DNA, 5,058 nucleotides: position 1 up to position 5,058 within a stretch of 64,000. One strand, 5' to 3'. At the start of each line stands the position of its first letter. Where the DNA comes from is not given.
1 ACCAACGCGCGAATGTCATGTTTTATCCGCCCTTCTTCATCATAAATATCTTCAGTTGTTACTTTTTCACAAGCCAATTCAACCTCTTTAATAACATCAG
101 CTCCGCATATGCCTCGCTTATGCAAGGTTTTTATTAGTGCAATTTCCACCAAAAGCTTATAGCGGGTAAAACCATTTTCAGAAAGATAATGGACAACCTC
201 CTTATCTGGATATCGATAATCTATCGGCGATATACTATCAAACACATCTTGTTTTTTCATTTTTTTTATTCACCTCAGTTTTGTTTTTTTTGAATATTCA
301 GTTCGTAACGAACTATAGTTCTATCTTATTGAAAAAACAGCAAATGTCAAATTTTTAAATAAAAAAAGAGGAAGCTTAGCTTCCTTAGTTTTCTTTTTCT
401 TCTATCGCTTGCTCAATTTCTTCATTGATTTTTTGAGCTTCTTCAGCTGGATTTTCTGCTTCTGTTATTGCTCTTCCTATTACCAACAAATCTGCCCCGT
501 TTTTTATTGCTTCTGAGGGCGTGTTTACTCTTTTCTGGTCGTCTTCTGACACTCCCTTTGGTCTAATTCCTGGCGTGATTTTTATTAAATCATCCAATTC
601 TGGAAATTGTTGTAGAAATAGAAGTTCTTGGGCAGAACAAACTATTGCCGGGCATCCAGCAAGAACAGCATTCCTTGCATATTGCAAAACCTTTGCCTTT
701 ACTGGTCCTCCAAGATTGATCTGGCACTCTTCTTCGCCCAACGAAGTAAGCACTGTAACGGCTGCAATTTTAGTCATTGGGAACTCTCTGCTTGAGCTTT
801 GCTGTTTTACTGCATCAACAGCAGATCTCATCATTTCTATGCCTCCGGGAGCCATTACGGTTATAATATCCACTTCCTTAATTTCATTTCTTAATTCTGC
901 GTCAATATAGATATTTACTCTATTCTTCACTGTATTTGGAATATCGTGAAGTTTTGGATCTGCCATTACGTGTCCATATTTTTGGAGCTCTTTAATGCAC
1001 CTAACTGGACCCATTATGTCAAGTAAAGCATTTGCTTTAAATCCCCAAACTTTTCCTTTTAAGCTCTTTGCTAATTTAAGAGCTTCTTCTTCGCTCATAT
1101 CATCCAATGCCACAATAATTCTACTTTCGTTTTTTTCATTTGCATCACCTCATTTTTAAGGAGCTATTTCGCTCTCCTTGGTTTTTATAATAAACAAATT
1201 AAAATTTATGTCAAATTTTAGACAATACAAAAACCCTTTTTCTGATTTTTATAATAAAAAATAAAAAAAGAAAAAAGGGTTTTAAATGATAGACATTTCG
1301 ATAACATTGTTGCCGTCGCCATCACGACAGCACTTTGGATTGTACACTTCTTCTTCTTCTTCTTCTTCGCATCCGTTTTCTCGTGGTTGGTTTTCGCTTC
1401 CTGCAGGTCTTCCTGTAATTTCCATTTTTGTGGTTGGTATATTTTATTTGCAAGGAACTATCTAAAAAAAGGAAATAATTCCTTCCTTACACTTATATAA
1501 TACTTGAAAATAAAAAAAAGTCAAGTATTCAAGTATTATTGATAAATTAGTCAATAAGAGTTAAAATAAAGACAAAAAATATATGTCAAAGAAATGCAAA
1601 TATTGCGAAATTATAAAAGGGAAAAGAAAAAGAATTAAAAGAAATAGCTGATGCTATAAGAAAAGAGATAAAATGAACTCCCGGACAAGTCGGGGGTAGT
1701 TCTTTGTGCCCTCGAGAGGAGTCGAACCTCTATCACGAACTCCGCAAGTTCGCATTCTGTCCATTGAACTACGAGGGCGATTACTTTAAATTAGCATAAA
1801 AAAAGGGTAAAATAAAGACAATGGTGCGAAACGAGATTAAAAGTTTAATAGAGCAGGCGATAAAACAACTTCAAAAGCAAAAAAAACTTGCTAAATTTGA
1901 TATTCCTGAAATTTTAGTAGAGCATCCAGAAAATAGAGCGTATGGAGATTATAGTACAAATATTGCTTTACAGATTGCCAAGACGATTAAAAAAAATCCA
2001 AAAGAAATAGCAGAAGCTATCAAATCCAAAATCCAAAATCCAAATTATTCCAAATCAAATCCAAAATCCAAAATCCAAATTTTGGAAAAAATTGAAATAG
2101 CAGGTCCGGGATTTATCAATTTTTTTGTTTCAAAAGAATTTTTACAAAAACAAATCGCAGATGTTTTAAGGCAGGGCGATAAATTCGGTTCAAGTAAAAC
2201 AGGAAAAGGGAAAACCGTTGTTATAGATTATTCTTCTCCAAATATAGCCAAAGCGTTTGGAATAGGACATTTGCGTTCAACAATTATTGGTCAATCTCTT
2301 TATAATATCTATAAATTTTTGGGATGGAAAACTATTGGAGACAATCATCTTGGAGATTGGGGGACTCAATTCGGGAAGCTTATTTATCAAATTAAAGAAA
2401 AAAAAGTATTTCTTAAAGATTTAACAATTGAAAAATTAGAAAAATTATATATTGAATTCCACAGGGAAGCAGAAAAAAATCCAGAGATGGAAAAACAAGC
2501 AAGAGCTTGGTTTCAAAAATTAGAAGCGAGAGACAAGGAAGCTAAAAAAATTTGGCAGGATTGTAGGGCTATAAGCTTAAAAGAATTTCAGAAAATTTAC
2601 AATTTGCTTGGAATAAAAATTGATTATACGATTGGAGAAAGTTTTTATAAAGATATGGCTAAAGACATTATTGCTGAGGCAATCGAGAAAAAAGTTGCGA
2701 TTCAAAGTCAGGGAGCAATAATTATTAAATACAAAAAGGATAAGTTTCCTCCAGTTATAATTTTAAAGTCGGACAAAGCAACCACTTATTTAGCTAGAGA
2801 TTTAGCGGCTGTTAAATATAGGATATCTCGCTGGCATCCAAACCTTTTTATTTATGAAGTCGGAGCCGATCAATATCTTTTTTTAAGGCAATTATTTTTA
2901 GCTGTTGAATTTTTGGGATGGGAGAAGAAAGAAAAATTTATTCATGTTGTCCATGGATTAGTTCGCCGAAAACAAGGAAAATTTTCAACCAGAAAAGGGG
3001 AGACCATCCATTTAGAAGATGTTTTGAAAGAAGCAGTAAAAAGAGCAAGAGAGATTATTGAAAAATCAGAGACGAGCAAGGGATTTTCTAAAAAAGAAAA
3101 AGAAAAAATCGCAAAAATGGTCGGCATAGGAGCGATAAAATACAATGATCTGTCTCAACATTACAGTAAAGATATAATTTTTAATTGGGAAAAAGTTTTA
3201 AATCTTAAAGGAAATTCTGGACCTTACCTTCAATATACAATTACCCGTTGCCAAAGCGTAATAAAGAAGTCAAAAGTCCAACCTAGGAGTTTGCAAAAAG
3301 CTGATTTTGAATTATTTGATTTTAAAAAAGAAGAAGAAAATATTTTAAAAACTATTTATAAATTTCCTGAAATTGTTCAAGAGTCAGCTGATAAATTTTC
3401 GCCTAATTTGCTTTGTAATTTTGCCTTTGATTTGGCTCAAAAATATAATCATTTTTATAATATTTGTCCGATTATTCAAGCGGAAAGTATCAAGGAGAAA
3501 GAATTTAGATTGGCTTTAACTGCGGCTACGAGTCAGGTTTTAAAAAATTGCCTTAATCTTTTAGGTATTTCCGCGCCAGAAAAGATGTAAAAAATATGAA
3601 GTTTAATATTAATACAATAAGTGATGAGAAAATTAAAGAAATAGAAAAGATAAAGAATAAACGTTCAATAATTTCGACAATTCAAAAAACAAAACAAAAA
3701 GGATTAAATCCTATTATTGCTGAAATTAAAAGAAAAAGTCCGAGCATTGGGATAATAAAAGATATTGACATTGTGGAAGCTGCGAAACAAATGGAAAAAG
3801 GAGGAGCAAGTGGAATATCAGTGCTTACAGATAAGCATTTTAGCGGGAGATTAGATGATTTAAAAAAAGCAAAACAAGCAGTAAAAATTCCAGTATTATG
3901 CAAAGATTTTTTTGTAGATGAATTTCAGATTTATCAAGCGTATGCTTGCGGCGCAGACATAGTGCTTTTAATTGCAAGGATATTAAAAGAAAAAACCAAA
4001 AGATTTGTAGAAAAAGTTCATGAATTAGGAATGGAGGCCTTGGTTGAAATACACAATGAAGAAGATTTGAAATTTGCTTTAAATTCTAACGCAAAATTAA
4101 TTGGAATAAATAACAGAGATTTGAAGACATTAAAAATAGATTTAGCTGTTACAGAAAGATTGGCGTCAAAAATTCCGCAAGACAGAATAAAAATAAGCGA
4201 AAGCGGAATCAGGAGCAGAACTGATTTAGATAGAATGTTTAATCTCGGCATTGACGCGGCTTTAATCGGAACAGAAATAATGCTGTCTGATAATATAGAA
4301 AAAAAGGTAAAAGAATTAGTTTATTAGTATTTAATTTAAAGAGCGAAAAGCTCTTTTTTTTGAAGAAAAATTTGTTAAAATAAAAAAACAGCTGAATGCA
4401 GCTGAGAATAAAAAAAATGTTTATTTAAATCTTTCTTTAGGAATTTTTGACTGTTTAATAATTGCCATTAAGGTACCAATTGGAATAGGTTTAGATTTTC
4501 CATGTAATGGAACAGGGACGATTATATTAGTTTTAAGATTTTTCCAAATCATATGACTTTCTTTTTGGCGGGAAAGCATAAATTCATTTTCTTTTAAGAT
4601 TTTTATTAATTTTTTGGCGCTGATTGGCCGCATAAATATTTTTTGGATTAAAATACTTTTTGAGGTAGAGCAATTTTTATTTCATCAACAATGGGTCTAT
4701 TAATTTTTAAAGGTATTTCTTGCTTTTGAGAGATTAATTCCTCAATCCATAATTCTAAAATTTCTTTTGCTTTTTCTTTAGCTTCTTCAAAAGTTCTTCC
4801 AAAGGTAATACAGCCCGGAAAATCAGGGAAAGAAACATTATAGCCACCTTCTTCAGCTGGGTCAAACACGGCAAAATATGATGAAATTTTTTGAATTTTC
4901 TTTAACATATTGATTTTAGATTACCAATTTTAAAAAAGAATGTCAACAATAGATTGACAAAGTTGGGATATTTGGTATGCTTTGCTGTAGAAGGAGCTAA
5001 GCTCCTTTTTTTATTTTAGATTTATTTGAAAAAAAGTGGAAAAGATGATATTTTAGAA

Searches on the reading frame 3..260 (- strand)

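Call 53: search_protein_families(library=pfam, proteins=[window:3-260:-], max_evalue=0.001)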
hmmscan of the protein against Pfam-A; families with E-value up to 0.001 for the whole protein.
window:3-260:- (86 aa): 0 families

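Call 81: search_protein_families(library=ncbifam, proteins=[window:3-260:-], max_evalue=0.001)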
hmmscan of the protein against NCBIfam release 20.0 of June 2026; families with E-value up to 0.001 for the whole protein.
window:3-260:- (86 aa): 2 families
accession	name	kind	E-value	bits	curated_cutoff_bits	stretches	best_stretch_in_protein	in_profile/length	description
TIGR00928.1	purB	equivalog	1.6e-06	27.2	326.2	1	13-85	1-75/436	adenylosuccinate lyase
NF006764.0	PRK09285.1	equivalog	5.1e-06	25.1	446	1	6-85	5-95/456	adenylosuccinate lyase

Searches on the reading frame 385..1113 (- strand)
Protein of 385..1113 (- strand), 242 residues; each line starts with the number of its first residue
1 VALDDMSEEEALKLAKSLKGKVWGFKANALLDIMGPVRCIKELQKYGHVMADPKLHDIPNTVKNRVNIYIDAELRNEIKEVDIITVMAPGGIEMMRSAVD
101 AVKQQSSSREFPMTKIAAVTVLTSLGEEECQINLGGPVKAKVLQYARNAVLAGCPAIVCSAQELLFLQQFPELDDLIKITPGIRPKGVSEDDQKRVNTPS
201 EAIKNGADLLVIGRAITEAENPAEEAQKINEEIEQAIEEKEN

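Call 53: search_protein_families(library=pfam, proteins=[window:385-1113:-], max_evalue=0.001)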
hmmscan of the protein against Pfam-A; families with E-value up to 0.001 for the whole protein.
window:385-1113:- (242 aa): 1 family
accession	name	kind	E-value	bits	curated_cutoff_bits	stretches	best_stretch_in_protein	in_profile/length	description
PF00215.30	OMPdecase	-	4.9e-40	138.2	27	1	1-229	5-221/221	Orotidine 5'-phosphate decarboxylase / HUMPS family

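Call 69: find_encoding_contigs(protein=window:385-1113:-, flank=10000, max_places=2)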
Protein window:385-1113:- (242 aa): no gene with exactly this product is on record in the collection.

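Call 81: search_protein_families(library=ncbifam, proteins=[window:385-1113:-], max_evalue=0.001)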
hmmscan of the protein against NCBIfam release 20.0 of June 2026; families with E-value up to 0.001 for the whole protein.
window:385-1113:- (242 aa): 7 families
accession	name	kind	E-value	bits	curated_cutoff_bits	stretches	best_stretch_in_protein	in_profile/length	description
NF001273.0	PRK00230.1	equivalog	4.2e-49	167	193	1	1-235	9-231/233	orotidine-5'-phosphate decarboxylase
TIGR01740.1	pyrF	equivalog_domain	3.8e-40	137.9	92.3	1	2-230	4-216/216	orotidine-5'-phosphate decarboxylase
NF010386.0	PRK13813.1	equivalog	5.3e-34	117.7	208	1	1-235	9-215/216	orotidine 5'-phosphate decarboxylase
TIGR03128.2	RuMP_HxlA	equivalog_domain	2.1e-05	24.3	200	0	198-232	170-204/205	3-hexulose-6-phosphate synthase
NF009833.0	PRK13307.1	equivalog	0.00011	21.2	274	1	196-238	342-384/392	bifunctional 5,6,7,8-tetrahydromethanopterin hydro-lyase/3-hexulose-6-phosphate synthase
NF009832.1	PRK13306.1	subfamily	0.00016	21.2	250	1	1-235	7-212/215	3-dehydro-L-gulonate-6-phosphate decarboxylase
NF005442.0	PRK07028.1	equivalog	0.00041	19.1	593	0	197-240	174-217/430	bifunctional hexulose-6-phosphate synthase/ribonuclease regulator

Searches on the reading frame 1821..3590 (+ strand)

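Call 53: search_protein_families(library=pfam, proteins=[window:1821-3590:+], max_evalue=0.001)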
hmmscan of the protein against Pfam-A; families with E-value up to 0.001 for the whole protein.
window:1821-3590:+ (589 aa): 3 families
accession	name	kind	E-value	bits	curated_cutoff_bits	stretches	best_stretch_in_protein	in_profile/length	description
PF00750.26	tRNA-synt_1d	-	2.9e-86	290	23.3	1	111-456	1-349/349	tRNA synthetases class I (R), catalytic domain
PF05746.21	DALR_1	-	4.6e-32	111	22.3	1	470-589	1-117/117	DALR anticodon binding domain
PF03485.21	Arg_tRNA_synt_N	-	5.3e-20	72.3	21.5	1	5-103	2-85/85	Arginyl tRNA synthetase N terminal domain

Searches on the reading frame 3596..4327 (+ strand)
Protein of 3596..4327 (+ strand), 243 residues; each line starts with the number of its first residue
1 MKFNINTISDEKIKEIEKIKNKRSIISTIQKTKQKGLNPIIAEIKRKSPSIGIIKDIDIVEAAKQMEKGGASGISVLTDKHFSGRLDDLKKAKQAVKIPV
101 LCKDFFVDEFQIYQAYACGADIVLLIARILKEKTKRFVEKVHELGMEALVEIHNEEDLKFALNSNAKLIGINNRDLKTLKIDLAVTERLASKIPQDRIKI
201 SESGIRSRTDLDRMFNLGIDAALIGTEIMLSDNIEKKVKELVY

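Call 53: search_protein_families(library=pfam, proteins=[window:3596-4327:+], max_evalue=0.001)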
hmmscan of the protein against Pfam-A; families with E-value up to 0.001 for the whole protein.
window:3596-4327:+ (243 aa): 2 families
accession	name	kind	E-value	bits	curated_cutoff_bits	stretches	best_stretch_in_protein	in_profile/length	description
PF00218.27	IGPS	-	8.1e-73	245.2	27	1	16-241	28-254/254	Indole-3-glycerol phosphate synthase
PF01729.25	QRPTase_C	-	0.00036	20.7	23.1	0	137-228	69-158/169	Quinolinate phosphoribosyl transferase, C-terminal domain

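Call 81: search_protein_families(library=ncbifam, proteins=[window:3596-4324:+], max_evalue=0.001)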
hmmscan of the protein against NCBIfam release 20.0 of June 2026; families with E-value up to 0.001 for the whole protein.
window:3596-4324:+ (243 aa): 15 families
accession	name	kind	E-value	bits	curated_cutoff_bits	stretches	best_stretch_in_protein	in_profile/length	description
NF001377.0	PRK00278.2-4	equivalog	2.9e-75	252.8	260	1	10-241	24-255/259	indole-3-glycerol phosphate synthase TrpC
NF001376.0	PRK00278.2-3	equivalog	5.4e-74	248.8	284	1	7-242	12-252/255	indole-3-glycerol phosphate synthase TrpC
NF001371.0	PRK00278.1-3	equivalog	2.5e-66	223.7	307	1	12-241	22-251/255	indole-3-glycerol phosphate synthase TrpC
NF001373.0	PRK00278.1-6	equivalog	2.6e-66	223.5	317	1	13-242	29-261/263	indole-3-glycerol phosphate synthase TrpC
NF001370.0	PRK00278.1-2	equivalog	7.1e-65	218.9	348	1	14-242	30-261/266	indole-3-glycerol phosphate synthase TrpC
NF001374.0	PRK00278.2-1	equivalog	1.4e-64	217.8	258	1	18-234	26-243/249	indole-3-glycerol phosphate synthase TrpC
NF006945.0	PRK09427.1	equivalog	1.4e-62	211.8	380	1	17-243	35-259/461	bifunctional indole-3-glycerol-phosphate synthase TrpC/phosphoribosylanthranilate isomerase TrpF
NF001369.0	PRK00278.1-1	equivalog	1.9e-62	210.9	329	1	31-242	45-258/271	indole-3-glycerol phosphate synthase TrpC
NF001378.0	PRK00278.2-5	equivalog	2.8e-61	207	360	1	21-241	36-258/263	indole-3-glycerol phosphate synthase TrpC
NF001372.0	PRK00278.1-4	subfamily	1.1e-60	205.2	370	1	13-242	56-292/295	indole-3-glycerol phosphate synthase TrpC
NF041303.1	Indglycph_syn_Halo_TrpC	equivalog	9.3e-60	202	380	1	18-242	27-249/250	indole-3-glycerol phosphate synthase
NF010562.0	PRK13957.1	equivalog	1.3e-58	198.1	414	1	7-241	12-251/252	indole-3-glycerol-phosphate synthase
NF001375.0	PRK00278.2-2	equivalog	1.5e-55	188.4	360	1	17-241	22-247/255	indole-3-glycerol phosphate synthase TrpC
NF010375.0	PRK13802.1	equivalog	6.8e-54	183.1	1386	1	24-242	36-257/695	bifunctional indole-3-glycerol phosphate synthase/tryptophan synthase subunit beta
NF002231.0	PRK01130.1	subfamily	4.1e-05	22.7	189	0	112-235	89-220/230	putative N-acetylmannosamine-6-phosphate 2-epimerase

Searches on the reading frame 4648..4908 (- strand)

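Call 53: search_protein_families(library=pfam, proteins=[window:4648-4908:-], max_evalue=0.001)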
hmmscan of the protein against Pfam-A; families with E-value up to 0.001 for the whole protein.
window:4648-4908:- (86 aa): 2 families
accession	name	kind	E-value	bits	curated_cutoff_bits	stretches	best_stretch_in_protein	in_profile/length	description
PF15919.11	HicB_lk_antitox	-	1.3e-13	51.6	27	1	11-66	1-56/123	HicB_like antitoxin of bacterial toxin-antitoxin system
PF21748.3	UPF0150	-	6.2e-08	32.9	27.3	1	13-66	10-64/64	UPF0150-like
